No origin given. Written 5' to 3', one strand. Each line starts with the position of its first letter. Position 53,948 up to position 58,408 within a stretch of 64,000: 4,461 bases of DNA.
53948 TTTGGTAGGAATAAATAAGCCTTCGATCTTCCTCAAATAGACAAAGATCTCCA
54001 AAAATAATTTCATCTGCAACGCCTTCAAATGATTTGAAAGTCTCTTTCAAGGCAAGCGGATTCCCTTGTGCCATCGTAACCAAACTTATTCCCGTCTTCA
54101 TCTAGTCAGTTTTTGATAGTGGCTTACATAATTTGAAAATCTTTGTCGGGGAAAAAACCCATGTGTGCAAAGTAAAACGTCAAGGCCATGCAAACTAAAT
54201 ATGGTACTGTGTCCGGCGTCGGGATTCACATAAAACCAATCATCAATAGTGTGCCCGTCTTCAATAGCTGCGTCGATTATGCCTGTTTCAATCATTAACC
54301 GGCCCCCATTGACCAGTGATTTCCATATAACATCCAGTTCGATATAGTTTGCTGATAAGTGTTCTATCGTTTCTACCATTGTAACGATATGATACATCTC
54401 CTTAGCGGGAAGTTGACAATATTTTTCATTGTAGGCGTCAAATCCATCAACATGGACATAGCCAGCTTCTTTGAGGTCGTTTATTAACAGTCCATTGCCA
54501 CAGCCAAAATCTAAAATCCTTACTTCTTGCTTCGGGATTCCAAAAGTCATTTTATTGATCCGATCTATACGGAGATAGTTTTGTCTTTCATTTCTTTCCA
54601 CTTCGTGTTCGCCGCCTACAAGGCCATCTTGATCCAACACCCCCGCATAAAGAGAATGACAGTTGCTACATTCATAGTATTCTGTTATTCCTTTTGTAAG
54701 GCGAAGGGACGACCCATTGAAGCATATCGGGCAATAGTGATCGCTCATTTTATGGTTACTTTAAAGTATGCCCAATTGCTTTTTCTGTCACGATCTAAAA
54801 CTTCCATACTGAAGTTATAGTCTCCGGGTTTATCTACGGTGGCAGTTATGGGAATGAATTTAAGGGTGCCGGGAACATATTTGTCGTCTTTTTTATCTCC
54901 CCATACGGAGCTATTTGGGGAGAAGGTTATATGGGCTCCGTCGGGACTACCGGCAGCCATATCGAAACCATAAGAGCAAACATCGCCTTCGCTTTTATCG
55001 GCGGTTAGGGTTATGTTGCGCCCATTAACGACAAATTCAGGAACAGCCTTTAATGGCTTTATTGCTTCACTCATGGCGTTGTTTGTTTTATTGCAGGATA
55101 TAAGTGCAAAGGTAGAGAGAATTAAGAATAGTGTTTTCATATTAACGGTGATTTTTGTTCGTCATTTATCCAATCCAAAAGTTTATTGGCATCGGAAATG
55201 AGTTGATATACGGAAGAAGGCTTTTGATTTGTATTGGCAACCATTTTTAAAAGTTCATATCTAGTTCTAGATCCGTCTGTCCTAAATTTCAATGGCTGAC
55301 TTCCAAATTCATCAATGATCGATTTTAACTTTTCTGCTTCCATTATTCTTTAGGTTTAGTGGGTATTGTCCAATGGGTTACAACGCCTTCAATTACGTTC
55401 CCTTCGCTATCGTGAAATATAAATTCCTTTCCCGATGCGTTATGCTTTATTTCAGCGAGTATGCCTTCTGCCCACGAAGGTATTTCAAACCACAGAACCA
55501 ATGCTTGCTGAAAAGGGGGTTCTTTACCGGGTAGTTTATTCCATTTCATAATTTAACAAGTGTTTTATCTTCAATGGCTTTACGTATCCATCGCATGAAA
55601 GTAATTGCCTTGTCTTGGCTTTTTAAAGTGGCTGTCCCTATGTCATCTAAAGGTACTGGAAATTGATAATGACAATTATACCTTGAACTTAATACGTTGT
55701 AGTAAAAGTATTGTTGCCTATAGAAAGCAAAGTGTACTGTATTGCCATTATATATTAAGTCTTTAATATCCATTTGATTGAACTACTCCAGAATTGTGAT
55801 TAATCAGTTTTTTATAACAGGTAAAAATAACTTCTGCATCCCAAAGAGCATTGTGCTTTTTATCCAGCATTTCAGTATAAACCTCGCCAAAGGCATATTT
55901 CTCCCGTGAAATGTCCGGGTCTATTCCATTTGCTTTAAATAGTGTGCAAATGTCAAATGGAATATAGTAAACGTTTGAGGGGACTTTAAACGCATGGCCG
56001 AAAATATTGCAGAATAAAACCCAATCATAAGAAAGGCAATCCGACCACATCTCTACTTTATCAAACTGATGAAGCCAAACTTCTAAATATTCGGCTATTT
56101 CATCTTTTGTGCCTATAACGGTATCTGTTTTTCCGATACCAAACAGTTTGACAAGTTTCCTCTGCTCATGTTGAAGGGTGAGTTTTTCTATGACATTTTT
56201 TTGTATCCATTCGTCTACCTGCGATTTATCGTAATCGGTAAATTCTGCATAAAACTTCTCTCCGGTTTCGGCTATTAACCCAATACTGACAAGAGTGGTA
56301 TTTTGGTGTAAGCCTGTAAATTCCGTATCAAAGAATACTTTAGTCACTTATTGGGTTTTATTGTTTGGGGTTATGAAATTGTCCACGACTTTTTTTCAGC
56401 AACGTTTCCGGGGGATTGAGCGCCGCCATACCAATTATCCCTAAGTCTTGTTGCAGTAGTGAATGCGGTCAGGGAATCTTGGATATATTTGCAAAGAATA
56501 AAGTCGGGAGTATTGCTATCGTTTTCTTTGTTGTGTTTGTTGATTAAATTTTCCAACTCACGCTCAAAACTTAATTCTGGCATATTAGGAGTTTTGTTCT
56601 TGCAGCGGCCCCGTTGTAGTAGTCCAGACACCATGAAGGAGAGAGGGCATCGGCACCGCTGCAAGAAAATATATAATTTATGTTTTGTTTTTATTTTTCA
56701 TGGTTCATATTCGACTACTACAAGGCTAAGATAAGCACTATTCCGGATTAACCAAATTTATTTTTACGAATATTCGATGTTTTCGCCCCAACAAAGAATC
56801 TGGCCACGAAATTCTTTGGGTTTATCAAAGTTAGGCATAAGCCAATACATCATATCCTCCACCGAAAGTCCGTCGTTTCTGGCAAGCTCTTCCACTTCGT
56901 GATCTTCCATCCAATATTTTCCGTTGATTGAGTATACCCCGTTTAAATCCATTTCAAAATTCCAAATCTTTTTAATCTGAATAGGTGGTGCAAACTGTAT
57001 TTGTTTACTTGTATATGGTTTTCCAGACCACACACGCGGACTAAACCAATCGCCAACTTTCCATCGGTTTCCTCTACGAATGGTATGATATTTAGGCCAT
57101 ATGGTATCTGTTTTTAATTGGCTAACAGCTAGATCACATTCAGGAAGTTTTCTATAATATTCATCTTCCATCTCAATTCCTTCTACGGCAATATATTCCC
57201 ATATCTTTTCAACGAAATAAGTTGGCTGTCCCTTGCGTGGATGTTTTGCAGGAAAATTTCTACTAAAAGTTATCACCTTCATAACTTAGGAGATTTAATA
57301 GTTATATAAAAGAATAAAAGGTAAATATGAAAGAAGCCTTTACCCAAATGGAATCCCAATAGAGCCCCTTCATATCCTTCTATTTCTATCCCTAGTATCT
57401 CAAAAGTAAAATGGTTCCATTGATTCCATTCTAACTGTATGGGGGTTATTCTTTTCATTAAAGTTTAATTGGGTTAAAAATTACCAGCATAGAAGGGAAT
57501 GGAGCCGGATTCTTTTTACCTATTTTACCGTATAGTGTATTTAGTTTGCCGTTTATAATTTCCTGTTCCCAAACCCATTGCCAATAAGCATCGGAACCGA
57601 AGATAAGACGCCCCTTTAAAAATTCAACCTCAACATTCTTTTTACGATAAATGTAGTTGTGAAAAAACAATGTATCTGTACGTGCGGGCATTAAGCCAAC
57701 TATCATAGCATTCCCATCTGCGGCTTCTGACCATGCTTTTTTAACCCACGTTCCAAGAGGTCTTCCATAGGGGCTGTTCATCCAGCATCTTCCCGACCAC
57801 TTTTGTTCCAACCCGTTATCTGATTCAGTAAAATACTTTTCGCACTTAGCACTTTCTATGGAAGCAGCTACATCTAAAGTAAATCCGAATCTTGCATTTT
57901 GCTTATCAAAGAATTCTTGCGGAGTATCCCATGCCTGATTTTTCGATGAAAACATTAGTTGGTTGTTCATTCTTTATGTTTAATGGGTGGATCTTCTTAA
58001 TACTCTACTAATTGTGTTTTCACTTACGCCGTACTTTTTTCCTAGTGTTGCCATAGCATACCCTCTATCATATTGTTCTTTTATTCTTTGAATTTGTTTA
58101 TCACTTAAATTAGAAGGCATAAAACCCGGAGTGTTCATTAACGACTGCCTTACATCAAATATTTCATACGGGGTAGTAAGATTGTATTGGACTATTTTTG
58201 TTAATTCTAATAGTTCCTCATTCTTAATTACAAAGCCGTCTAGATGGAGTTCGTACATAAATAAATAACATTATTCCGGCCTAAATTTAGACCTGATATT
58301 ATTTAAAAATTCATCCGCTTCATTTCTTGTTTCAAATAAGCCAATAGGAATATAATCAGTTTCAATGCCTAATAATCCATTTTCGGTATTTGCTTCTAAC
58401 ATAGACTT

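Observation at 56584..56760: Leader B: 12 bp-closed RNA domain whose loop is complementary to an upstream site over a mini-ORF start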

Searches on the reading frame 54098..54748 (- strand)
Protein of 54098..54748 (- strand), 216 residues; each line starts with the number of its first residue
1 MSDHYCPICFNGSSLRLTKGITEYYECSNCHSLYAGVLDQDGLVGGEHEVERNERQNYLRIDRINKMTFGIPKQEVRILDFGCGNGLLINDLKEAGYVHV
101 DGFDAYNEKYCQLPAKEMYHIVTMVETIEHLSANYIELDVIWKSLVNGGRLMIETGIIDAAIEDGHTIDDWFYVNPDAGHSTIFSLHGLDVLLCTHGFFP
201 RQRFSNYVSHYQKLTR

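Call 15: search_protein_families(library=pfam, proteins=[window:54098-54748:-], max_evalue=0.01)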
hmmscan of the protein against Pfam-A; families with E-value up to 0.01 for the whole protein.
window:54098-54748:- (216 aa): 5 families
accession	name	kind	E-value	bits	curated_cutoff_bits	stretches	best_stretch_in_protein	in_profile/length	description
PF13489.12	Methyltransf_23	-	4e-14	53.1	27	1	62-198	11-159/164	Methyltransferase domain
PF13649.12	Methyltransf_25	-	0.00043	21.4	27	1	78-142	1-69/97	Methyltransferase domain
PF07757.19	AdoMet_MTase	-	0.0014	19.3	27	1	74-113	61-99/115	Predicted AdoMet-dependent methyltransferase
PF08003.17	Methyltransf_9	-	0.0045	16.4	23.8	0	72-116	113-157/315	Protein of unknown function (DUF1698)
PF08242.18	Methyltransf_12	-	0.0093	17.1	30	0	79-104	1-27/98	Methyltransferase domain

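Call 16: search_protein_families(library=phrogs, proteins=[window:54098-54748:-], max_evalue=0.001)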
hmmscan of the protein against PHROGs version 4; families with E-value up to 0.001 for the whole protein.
window:54098-54748:- (216 aa): 1 family
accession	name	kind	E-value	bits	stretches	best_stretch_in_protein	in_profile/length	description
phrog_19153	-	other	5.4e-05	24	1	63-111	36-85/180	tRNA methyltransferase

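Call 73: find_homologous_proteins(query=window:54098-54748:-, max_evalue=1e-30)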
Query window:54098-54748:- (216 aa): 79 proteins with E <= 1e-30 among 124 candidates. Only proteins of 118 to 378 residues were searched: fused or split forms outside these lengths cannot appear, so this answer is no evidence that the protein stands alone or is whole; lengths 'longer' or 'shorter' looks for them.
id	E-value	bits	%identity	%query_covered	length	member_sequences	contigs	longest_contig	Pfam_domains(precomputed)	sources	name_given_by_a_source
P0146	1.2e-147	507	100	100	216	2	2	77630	PF13489.13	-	-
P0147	3.5e-122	424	81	100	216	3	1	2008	PF13489.13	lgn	-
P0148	7.3e-119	413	78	100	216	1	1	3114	PF13489.13,PF08242.19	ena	-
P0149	5.4e-111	387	75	99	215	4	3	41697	PF13489.13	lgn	-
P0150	1.0e-107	377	72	99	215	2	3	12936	PF13489.13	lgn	-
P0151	1.7e-107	376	72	99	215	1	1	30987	PF13489.13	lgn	-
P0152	6.8e-107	374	73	99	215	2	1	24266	PF13489.13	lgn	-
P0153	5.3e-90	319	63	100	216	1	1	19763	PF13489.13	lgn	-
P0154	2.2e-88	314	63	99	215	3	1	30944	PF13489.13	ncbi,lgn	-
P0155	5.3e-87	309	63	97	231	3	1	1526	PF13489.13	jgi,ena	-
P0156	4.3e-78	280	59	97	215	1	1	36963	PF13489.13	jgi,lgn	-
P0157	3.3e-76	274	56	97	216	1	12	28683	PF13489.13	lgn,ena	-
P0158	6.0e-75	270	54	98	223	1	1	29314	PF13489.13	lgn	-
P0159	6.7e-75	269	55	98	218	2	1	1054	PF13489.13,PF08242.19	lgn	-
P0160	1.4e-74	268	54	100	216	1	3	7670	PF13489.13,PF08242.19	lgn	-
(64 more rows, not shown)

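Call 74: find_encoding_contigs(protein=P0149, flank=5000, max_places=3)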
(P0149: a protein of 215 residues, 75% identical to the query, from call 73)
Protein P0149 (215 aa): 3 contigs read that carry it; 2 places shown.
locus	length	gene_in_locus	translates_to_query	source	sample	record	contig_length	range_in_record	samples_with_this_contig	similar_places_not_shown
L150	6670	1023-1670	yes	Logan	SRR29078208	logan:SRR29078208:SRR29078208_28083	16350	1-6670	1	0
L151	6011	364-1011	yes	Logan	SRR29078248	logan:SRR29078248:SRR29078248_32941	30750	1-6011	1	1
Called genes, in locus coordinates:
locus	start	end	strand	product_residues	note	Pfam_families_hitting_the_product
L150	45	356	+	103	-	-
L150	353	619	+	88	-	PF12961:DUF3850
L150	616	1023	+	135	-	-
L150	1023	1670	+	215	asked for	PF13489:Methyltransf_23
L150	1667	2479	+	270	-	-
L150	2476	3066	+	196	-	-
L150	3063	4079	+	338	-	-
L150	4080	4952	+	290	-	-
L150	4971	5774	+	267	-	PF07453:NUMOD1 (faint)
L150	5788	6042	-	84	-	-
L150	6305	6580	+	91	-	-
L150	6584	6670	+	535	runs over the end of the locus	PF00118:Cpn60_TCP1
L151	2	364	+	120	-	?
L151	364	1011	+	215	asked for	PF13489:Methyltransf_23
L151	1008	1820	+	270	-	-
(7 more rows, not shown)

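Call 75: find_encoding_contigs(protein=P0151, flank=5000, max_places=2)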
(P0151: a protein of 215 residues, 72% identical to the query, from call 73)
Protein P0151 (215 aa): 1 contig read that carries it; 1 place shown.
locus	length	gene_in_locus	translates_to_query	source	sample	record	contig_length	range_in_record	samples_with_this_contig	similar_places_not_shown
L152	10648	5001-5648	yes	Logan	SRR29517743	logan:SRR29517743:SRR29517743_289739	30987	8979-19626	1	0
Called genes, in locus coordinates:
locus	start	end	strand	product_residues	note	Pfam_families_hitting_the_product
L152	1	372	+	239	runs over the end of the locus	PF13545:HTH_Crp_2 (faint)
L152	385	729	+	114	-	-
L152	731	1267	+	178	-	-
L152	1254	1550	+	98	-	-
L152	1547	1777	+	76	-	-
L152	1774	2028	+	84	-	-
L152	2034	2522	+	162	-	-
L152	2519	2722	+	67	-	-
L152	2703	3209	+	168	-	-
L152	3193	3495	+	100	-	-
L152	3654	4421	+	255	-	-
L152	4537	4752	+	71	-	-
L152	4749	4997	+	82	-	PF12961:DUF3850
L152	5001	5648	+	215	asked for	PF13489:Methyltransf_23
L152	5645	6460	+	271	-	-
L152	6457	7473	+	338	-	-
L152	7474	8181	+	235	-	-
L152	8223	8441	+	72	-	-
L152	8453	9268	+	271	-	-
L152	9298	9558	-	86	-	-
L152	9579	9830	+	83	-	-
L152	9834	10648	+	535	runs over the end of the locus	PF00118:Cpn60_TCP1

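Call 76: find_encoding_contigs(protein=P0152, flank=5000, max_places=2)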
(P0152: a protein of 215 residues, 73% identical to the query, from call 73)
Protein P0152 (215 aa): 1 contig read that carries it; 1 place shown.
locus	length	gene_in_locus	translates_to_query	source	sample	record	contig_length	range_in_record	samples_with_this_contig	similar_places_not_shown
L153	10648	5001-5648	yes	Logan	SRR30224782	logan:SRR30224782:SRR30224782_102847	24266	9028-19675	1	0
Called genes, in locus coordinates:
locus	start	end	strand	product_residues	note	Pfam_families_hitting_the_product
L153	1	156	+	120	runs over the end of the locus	-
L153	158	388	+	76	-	-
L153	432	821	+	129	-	PF09643:YopX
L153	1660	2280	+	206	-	-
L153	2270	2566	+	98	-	-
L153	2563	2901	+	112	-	-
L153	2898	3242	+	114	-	-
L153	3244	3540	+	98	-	-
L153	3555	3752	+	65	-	-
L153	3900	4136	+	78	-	PF24729:Acb2_Tad1_hairpin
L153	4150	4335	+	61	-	-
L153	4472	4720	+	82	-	PF12961:DUF3850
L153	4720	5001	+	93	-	-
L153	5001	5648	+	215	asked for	PF13489:Methyltransf_23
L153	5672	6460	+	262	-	-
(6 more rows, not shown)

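Call 78: find_encoding_contigs(protein=P0153, flank=5000, max_places=2)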
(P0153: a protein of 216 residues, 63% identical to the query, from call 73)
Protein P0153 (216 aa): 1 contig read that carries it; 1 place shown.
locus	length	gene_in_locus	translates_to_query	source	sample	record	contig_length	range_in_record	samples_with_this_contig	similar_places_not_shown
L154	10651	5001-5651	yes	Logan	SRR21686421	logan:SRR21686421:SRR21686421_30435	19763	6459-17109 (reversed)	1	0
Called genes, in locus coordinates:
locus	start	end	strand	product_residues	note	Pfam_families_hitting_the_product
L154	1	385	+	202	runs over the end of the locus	-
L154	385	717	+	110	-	-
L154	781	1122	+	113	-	-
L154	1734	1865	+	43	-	-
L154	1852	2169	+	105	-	-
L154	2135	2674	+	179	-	-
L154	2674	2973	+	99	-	-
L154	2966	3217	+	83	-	-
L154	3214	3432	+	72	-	-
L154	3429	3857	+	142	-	-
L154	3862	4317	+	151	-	-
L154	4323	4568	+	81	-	-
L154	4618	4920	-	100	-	PF22827:GldL_N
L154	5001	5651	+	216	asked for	PF13489:Methyltransf_23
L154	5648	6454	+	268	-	-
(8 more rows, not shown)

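Call 79: find_encoding_contigs(protein=P0154, flank=5000, max_places=2)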
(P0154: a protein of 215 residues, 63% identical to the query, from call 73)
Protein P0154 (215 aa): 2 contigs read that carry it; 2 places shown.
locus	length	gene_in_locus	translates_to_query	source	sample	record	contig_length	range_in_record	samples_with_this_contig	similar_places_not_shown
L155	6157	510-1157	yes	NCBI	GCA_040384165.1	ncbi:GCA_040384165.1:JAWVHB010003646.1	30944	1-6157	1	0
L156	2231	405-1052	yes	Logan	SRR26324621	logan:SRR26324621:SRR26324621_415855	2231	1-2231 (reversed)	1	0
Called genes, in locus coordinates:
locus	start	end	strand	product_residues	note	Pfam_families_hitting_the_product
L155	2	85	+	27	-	?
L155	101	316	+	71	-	-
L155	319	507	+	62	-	-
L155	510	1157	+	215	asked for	PF13489:Methyltransf_23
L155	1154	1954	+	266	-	-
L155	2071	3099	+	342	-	-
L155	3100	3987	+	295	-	-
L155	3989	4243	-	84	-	-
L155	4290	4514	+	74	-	-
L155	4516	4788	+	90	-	-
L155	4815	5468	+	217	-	-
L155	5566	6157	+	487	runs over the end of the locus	PF00118:Cpn60_TCP1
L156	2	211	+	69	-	?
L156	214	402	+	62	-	-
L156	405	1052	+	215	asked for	PF13489:Methyltransf_23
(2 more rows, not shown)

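Call 80: find_encoding_contigs(protein=P0156, flank=5000, max_places=2)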
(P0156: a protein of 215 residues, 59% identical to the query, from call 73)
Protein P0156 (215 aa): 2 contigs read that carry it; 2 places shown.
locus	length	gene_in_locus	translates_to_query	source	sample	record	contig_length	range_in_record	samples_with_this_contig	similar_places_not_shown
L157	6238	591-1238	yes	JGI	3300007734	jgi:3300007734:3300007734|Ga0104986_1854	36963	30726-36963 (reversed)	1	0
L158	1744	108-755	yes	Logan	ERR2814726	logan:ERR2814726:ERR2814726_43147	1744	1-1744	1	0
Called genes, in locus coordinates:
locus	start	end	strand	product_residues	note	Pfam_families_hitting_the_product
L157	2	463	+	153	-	?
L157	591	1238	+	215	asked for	PF13489:Methyltransf_23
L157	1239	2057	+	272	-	-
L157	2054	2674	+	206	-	PF02434:Fringe (weak)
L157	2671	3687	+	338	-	PF00535:Glycos_transf_2 (weak)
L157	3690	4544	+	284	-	-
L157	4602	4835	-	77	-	-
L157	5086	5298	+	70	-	-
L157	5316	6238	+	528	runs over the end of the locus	PF00118:Cpn60_TCP1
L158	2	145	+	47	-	?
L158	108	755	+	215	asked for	PF13489:Methyltransf_23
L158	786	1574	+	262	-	-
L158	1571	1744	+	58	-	?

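Call 81: find_encoding_contigs(protein=P0157, flank=5000, max_places=4)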
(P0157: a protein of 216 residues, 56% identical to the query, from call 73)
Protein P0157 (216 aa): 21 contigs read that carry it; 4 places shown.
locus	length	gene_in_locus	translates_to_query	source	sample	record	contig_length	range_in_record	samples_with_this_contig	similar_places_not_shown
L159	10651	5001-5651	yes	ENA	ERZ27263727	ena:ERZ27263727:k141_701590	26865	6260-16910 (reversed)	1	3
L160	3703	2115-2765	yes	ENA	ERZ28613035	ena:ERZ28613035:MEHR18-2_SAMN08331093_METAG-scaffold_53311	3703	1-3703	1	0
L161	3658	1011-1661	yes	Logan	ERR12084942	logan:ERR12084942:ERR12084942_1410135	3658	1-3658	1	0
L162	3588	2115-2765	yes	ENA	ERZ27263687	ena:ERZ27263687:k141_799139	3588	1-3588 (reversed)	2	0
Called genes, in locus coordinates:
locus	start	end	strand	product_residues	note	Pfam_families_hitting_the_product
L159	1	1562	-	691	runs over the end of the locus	-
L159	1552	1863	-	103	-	-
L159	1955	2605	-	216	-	-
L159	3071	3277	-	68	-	-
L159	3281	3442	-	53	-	-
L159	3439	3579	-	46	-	-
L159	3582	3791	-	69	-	PF12844:HTH_19, PF01381:HTH_3 (weak), PF13443:HTH_26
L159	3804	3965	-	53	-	-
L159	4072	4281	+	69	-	-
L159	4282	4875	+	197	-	-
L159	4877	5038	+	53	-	-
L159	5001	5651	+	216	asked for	PF13489:Methyltransf_23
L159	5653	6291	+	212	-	-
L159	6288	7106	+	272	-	-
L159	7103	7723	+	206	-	PF02434:Fringe (weak)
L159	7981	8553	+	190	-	-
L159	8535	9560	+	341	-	-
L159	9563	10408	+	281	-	-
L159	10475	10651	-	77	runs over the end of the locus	-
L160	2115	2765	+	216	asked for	PF13489:Methyltransf_23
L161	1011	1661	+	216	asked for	PF13489:Methyltransf_23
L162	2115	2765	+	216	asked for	PF13489:Methyltransf_23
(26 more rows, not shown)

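Call 93: search_protein_families(library=pfam, proteins=[L152:3654-4421:+, L159:1955-2605:-], max_evalue=0.01)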
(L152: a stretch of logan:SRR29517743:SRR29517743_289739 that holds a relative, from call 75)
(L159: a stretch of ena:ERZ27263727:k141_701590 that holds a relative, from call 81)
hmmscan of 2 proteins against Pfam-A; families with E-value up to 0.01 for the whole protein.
L152:3654-4421:+ (255 aa): 0 families

L159:1955-2605:- (216 aa): 0 families

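Call 119: search_dna_similar(query=P0146, collection=phages, mode=protein, max_rows=15)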
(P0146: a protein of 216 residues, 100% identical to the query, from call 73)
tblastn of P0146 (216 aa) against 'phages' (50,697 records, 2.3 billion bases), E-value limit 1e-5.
No match.

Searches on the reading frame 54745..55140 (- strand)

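Call 15: search_protein_families(library=pfam, proteins=[window:54745-55140:-], max_evalue=0.01)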
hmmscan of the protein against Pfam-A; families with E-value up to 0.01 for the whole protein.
window:54745-55140:- (131 aa): 1 family
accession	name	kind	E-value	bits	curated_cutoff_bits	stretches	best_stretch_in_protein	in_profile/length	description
PF00801.26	PKD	-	8.7e-05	22.9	23.5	1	31-118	5-69/80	PKD domain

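Call 16: search_protein_families(library=phrogs, proteins=[window:54745-55140:-], max_evalue=0.001)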
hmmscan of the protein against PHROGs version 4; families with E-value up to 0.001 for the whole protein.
window:54745-55140:- (131 aa): 0 families

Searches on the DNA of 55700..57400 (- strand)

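Call 17: search_dna_similar(query=window:55700-57400:-, collection=phages, mode=distant, max_rows=30)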
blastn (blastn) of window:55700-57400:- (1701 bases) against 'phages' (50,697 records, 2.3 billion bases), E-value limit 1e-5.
Records with a match: 63; places in all: 63; records where one place covers at least 80% of the query: 0.
Best place of each record, by identity: 80-90% 2; 60-80% 61.
By first word of the organism name: Enterococcus 31; Bacillus 30; Alicyclobacillus 1; Phage 1.
By host as written in the record: Bacillus subtilis 9; Enterococcus faecalis 7; Enterococcus sp. 5; Enterococcus faecium 4; Enterococcus mundtii 3; Enterococcus faecium E1071 2; Enterococcus faecium strain UCH1 2; Bacillus subtilis subsp. subtilis 168 2; and 21 more.
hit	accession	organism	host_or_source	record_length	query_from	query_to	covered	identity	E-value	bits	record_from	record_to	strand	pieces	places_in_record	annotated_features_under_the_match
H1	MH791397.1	Enterococcus phage EfsSzw-1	Enterococcus faecalis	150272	1060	1565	30%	64.1%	2e-11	77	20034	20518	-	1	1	hypothetical protein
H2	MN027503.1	Enterococcus phage vB_OCPT_Ben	Enterococcus faecalis EnGen0211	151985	1060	1511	27%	65.0%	3e-16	94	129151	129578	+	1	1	hypothetical protein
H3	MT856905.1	Enterococcus phage vB_EfaM_A2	Enterococcus faecalis OG1RF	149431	1060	1511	27%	65.0%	3e-16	94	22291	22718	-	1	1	putative 3'-5' exoribonuclease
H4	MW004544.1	Enterococcus phage EFGrKN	Enterococcus faecalis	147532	1060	1511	27%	65.0%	3e-16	94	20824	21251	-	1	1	hypothetical protein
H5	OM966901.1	Enterococcus phage vB_OCPT_Bill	Enterococcus sp.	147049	1060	1511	27%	65.0%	3e-16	94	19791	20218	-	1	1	hypothetical protein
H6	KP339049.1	Enterococcus phage EFDG1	Enterococcus faecalis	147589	1060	1499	26%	65.5%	8e-18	100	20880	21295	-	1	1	hypothetical protein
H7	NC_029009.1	Enterococcus phage EFDG1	Enterococcus faecalis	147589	1060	1499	26%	65.5%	8e-18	100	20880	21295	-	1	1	Rnase H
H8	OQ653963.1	Enterococcus phage PEF1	Enterococcus faecalis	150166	1060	1499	26%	65.4%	3e-17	98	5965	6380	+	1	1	hypothetical protein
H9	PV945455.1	Enterococcus phage vB_Edu_21C1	Enterococcus sp.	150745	1060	1499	26%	65.2%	9e-17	95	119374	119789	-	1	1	Rnase H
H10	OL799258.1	Enterococcus phage phiSHEF13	Enterococcus faecium E1071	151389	1060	1499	26%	65.2%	9e-17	95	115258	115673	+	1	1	exoribonuclease AS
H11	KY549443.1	Enterococcus phage EFP01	Enterococcus faecium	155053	1060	1499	26%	65.0%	4e-15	91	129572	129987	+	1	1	exonuclease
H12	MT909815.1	Enterococcus phage iF6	Enterococcus faecium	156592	1060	1499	26%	65.0%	4e-15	91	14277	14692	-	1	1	3' exoribonuclease family protein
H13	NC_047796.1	Enterococcus phage EFP01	Enterococcus faecium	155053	1060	1499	26%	65.0%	4e-15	91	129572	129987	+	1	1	Rnase H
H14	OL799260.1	Enterococcus phage phiSHEF16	Enterococcus faecium E1071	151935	1060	1499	26%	64.9%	1e-14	89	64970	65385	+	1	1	RNase AS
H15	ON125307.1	Enterococcus phage vB_OCPT_Bop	Enterococcus sp.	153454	1060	1499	26%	64.8%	5e-14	86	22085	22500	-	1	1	hypothetical protein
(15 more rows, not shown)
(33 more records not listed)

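Call 40: search_rna_families(source=window, start=56500, end=56850, threshold=evalue, max_evalue=10)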
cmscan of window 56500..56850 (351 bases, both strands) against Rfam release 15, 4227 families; matches with E-value up to 10: 3.
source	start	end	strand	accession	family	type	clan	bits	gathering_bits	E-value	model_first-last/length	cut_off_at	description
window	56724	56789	+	RF01626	ceN30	Gene; snRNA; snoRNA; CD-box;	-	15.3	65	1.9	1-73/73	no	Caenorhabditis snoRNA ceN30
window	56590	56674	-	RF01009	mir-M7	Gene; miRNA;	-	14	91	4.2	1-67/67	no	mir-M7 microRNA precursor family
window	56562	56599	+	RF00700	mir-375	Gene; miRNA;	-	12.3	46.7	7.7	19-49/67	no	mir-375 microRNA precursor family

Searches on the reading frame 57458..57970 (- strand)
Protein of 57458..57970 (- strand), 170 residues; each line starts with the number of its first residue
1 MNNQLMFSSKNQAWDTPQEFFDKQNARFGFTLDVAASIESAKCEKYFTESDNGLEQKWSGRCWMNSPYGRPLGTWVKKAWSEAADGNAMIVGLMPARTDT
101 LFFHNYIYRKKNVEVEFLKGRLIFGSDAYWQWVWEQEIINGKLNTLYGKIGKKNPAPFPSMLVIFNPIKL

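Call 15: search_protein_families(library=pfam, proteins=[window:57458-57970:-], max_evalue=0.01)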
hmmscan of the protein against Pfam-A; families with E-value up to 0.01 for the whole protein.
window:57458-57970:- (170 aa): 1 family
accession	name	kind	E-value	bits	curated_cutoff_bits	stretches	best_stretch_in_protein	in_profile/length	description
PF05869.16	Dam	-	5.7e-25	88.4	28.1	1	10-167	8-146/169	DNA N-6-adenine-methyltransferase (Dam)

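Call 16: search_protein_families(library=phrogs, proteins=[window:57458-57970:-], max_evalue=0.001)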
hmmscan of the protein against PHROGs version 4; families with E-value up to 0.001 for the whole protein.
window:57458-57970:- (170 aa): 4 families
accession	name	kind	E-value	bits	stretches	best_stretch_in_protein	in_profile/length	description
phrog_111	-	other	6.1e-45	155.4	1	2-168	55-204/345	DNA methyltransferase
phrog_22740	-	unknown function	6.4e-27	95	1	1-79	1-82/99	-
phrog_6083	-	DNA, RNA and nucleotide metabolism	2.8e-09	38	1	87-169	4-69/94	DNA methylase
phrog_33262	-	moron, auxiliary metabolic gene and host takeover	8.7e-05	22.2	1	12-61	305-355/495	phosphoadenosine phosphosulfate reductase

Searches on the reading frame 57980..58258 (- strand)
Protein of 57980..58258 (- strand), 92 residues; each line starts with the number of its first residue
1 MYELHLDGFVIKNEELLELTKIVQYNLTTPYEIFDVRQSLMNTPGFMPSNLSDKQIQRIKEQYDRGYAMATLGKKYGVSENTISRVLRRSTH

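Call 15: search_protein_families(library=pfam, proteins=[window:57980-58258:-], max_evalue=0.01)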
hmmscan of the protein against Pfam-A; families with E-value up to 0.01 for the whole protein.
window:57980-58258:- (92 aa): 6 families
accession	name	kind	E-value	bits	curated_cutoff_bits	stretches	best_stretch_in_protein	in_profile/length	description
PF13936.12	HTH_38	-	1.7e-07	31.3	27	1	50-89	4-43/44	Helix-turn-helix domain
PF04967.18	HTH_10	-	0.0013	18.9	23.1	0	63-90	20-47/53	HTH DNA binding domain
PF04545.22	Sigma70_r4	-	0.0017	18.3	24.1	1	50-89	4-43/50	Sigma-70, region 4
PF02796.21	HTH_7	-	0.0019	18.8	23.8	1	48-88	3-43/45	Helix-turn-helix domain of resolvase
PF08765.17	Mor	-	0.0025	18.2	24.9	1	52-90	55-95/107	Mor transcription activator family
PF13384.12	HTH_23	-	0.003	17.8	24.6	1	55-89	6-40/50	Homeodomain-like domain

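Call 16: search_protein_families(library=phrogs, proteins=[window:57980-58258:-], max_evalue=0.001)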
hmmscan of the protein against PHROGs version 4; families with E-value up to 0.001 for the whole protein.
window:57980-58258:- (92 aa): 3 families
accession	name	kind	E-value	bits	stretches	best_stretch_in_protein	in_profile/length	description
phrog_517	-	DNA, RNA and nucleotide metabolism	1.5e-05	26.8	1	51-92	86-127/128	HTH DNA binding protein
phrog_20467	-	DNA, RNA and nucleotide metabolism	0.00015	22.7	1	50-90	62-102/112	HNH endonuclease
phrog_8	-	transcription regulation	0.0002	21.9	1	20-87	43-110/346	transcriptional regulator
